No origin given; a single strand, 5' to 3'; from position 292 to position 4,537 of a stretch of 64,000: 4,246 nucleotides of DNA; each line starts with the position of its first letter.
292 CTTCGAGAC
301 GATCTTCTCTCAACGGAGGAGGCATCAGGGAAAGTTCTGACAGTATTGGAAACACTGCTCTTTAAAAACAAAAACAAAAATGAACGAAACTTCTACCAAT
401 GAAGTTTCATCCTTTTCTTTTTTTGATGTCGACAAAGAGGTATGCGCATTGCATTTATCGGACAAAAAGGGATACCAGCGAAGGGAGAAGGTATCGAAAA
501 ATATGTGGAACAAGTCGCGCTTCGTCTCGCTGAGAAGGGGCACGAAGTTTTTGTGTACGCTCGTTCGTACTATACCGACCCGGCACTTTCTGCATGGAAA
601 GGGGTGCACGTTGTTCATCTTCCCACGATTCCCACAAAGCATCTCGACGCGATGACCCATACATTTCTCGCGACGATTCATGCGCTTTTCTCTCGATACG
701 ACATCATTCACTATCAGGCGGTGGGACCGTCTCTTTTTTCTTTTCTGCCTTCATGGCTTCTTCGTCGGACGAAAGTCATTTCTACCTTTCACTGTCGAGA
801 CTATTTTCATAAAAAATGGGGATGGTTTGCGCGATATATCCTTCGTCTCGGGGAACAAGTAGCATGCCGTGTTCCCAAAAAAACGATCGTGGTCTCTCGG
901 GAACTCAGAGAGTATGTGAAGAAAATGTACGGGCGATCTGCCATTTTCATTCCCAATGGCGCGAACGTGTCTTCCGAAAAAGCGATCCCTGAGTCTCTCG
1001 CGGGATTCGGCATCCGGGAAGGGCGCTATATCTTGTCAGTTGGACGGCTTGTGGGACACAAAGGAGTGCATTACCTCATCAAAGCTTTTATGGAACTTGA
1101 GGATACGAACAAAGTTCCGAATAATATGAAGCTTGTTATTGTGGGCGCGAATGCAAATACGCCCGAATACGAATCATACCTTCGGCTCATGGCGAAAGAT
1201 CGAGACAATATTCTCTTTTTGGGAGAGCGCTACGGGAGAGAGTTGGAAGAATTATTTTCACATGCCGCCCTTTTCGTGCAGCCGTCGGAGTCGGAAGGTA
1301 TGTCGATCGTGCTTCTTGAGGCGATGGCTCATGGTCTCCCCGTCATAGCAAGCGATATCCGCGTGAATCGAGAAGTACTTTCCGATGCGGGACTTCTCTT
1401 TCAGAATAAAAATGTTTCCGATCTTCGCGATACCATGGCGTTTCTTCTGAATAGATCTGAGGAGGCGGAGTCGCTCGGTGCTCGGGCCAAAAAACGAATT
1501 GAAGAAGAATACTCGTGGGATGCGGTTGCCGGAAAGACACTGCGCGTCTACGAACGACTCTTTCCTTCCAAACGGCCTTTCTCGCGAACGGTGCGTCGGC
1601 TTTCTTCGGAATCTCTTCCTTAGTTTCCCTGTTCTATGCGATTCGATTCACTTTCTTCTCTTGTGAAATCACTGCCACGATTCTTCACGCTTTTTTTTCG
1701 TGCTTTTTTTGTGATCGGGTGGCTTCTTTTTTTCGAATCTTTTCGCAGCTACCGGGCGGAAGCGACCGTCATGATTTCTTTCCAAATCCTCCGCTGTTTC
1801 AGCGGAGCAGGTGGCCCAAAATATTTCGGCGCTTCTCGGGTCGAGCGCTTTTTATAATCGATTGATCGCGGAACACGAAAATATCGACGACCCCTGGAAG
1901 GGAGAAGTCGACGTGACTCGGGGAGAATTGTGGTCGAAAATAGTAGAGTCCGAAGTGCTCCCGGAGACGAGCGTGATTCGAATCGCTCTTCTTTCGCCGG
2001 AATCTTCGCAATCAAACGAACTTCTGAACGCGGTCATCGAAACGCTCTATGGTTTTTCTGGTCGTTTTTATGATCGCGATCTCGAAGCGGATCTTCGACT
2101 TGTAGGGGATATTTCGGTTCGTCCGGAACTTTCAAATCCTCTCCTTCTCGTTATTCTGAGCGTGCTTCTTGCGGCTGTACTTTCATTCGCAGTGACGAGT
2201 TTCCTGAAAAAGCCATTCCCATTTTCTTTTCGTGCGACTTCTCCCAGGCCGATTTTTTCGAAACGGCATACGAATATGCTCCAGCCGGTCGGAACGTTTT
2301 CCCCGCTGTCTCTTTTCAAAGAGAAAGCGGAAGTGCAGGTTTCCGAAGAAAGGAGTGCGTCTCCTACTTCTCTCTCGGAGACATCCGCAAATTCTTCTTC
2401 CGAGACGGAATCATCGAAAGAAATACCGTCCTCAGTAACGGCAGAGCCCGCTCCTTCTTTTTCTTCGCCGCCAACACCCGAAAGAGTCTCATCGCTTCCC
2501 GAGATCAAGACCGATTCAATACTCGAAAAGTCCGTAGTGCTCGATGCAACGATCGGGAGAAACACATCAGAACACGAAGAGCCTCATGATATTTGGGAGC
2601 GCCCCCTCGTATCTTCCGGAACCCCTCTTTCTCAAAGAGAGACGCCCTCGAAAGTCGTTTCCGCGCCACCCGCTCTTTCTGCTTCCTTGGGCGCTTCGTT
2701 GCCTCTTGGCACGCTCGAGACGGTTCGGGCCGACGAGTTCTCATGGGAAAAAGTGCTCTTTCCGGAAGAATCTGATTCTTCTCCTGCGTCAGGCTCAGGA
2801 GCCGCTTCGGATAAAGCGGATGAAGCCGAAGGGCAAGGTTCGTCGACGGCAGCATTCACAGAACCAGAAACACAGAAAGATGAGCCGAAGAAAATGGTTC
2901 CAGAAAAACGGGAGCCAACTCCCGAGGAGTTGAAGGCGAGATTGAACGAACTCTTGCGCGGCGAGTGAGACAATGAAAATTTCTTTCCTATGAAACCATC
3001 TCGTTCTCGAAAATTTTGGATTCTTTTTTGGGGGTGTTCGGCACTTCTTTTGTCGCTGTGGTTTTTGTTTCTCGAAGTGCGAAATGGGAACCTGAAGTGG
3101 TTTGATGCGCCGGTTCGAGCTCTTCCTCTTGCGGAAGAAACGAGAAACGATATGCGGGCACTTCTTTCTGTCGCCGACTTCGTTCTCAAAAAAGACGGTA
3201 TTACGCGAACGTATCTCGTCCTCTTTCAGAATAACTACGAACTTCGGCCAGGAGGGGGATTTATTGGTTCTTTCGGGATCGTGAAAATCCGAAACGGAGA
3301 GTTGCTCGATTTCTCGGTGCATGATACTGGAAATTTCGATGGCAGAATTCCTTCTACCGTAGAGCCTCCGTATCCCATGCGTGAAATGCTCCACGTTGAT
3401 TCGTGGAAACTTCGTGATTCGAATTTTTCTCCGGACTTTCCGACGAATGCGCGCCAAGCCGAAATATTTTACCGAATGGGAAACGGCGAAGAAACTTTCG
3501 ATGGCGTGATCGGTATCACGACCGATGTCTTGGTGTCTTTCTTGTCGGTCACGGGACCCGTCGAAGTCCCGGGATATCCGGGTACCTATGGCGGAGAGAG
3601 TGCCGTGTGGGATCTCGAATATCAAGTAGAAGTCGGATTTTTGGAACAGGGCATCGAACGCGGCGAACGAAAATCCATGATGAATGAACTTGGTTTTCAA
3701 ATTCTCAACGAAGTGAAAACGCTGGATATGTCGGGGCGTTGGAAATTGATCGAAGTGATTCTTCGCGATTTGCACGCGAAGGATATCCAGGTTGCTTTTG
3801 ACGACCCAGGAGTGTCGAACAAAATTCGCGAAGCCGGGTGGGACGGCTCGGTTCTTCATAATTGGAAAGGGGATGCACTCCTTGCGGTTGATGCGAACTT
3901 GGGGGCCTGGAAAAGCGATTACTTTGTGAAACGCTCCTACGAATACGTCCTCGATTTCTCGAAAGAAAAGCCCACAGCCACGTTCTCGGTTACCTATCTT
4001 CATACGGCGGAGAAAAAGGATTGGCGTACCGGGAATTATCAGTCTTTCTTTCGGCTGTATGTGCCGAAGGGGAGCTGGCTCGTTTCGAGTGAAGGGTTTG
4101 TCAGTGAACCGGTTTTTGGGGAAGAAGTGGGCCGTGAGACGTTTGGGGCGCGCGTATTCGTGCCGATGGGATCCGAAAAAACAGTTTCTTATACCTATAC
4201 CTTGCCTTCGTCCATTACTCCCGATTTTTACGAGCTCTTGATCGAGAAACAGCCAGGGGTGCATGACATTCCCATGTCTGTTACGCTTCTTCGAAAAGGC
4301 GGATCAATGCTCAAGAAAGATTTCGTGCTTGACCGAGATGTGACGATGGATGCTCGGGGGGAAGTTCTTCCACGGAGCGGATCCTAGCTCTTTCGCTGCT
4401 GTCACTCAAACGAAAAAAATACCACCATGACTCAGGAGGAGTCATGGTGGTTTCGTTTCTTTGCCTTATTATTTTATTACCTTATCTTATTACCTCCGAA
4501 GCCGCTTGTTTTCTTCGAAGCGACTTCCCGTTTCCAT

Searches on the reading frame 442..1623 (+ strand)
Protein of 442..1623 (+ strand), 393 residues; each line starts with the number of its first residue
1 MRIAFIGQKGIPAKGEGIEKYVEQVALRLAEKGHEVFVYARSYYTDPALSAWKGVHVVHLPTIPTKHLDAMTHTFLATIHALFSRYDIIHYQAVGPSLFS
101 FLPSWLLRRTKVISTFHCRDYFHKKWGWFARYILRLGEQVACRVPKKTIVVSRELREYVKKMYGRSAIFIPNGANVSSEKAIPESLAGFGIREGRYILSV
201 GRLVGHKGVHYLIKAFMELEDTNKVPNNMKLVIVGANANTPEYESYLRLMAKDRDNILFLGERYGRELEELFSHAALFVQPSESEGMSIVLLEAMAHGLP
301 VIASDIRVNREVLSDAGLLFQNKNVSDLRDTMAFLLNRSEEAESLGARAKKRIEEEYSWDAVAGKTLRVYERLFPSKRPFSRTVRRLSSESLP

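Call 10: search_protein_families(library=pfam, proteins=[window:442-1623:+], max_evalue=0.001)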
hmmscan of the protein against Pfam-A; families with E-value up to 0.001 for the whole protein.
window:442-1623:+ (393 aa): 6 families
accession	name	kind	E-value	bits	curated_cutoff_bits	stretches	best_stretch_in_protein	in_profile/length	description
PF00534.26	Glycos_transf_1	-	2.9e-35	121.8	26.4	1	193-352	14-172/172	Glycosyl transferases group 1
PF13692.12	Glyco_trans_1_4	-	6.4e-30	104.7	27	1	195-337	2-141/142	Glycosyl transferases group 1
PF13439.12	Glyco_transf_4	-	3e-23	83.1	28.5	1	17-176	3-168/170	Glycosyltransferase Family 4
PF13579.12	Glyco_trans_4_4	-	7.1e-17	62.6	29.7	1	17-173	2-158/158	Glycosyl transferase 4-like domain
PF20706.3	GT4-conflict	-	6.4e-12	45.6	26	1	193-305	196-312/385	Family 4 Glycosyltransferase in conflict systems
PF13524.12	Glyco_trans_1_2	-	1.5e-08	35.2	25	1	228-365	14-141/144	Glycosyl transferase-like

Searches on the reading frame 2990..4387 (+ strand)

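Call 10: search_protein_families(library=pfam, proteins=[window:2990-4387:+], max_evalue=0.001)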
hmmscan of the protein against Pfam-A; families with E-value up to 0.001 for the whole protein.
window:2990-4387:+ (465 aa): 1 family
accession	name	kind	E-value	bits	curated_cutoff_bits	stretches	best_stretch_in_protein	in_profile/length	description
PF13196.11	DUF4012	-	2.4e-25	90.1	28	1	72-206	3-136/144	Protein of unknown function (DUF4012)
